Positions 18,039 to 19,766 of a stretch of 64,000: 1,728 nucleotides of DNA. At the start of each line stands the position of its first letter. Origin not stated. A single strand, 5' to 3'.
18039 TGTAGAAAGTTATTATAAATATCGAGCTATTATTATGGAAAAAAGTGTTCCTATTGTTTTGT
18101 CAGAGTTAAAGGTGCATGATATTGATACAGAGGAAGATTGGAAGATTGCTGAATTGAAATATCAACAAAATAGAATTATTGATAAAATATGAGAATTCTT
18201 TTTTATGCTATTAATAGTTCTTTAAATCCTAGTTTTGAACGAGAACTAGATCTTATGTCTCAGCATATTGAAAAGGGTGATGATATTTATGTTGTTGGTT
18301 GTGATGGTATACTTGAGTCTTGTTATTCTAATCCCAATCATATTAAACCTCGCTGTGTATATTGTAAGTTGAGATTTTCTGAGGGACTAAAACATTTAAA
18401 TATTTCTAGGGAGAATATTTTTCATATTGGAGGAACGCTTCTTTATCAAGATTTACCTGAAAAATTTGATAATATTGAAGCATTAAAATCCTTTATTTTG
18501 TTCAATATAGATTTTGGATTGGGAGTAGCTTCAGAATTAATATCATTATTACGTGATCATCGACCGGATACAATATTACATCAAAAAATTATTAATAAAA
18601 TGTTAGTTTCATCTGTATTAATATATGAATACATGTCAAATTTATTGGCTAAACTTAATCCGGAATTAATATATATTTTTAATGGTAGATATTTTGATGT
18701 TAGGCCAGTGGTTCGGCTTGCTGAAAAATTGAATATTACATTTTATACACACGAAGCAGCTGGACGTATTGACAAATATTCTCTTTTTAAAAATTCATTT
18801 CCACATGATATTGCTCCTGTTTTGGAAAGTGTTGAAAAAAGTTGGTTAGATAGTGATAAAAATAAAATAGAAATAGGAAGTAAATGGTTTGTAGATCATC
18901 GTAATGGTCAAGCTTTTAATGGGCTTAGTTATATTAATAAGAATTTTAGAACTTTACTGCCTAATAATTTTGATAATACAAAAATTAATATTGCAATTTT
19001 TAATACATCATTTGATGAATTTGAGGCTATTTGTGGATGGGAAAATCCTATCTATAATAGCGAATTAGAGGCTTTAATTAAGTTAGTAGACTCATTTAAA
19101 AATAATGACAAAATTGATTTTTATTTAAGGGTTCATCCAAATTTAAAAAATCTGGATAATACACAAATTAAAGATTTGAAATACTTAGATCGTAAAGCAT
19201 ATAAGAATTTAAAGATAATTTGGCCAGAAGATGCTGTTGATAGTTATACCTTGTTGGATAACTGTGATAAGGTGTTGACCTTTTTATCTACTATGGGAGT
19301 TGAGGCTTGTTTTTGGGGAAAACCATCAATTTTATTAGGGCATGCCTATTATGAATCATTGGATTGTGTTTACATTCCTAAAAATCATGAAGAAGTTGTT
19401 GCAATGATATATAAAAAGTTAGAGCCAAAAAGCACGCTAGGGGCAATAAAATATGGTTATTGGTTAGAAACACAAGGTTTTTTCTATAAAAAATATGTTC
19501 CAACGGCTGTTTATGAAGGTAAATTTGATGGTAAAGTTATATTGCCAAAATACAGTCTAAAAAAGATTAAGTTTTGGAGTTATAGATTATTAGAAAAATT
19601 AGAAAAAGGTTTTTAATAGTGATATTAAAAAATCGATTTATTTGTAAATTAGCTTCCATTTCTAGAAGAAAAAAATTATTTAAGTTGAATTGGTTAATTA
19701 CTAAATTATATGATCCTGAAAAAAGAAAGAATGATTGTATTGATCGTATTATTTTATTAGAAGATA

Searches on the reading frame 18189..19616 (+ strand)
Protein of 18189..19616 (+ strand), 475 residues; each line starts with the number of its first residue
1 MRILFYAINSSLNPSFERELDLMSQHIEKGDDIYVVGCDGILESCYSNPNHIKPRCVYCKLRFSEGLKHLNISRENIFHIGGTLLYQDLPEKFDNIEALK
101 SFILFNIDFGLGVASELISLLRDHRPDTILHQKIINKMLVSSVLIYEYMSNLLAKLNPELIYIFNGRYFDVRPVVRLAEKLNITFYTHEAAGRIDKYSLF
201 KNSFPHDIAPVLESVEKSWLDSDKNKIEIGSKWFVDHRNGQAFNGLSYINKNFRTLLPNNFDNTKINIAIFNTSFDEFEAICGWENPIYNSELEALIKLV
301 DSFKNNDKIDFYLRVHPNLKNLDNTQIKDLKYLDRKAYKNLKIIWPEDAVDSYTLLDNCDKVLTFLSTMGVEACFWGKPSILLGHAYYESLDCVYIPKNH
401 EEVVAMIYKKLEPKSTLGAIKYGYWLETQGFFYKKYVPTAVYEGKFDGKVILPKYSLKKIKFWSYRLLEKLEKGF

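Call 59: search_protein_families(library=pfam, proteins=[window:18189-19616:+], max_evalue=0.00001)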
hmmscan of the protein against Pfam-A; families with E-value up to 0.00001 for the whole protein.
window:18189-19616:+ (475 aa): 1 family
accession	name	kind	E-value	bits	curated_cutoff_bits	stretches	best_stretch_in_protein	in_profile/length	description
PF05159.20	Capsule_synth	-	1.9e-08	34.6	20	1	289-389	166-267/310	Capsule polysaccharide biosynthesis protein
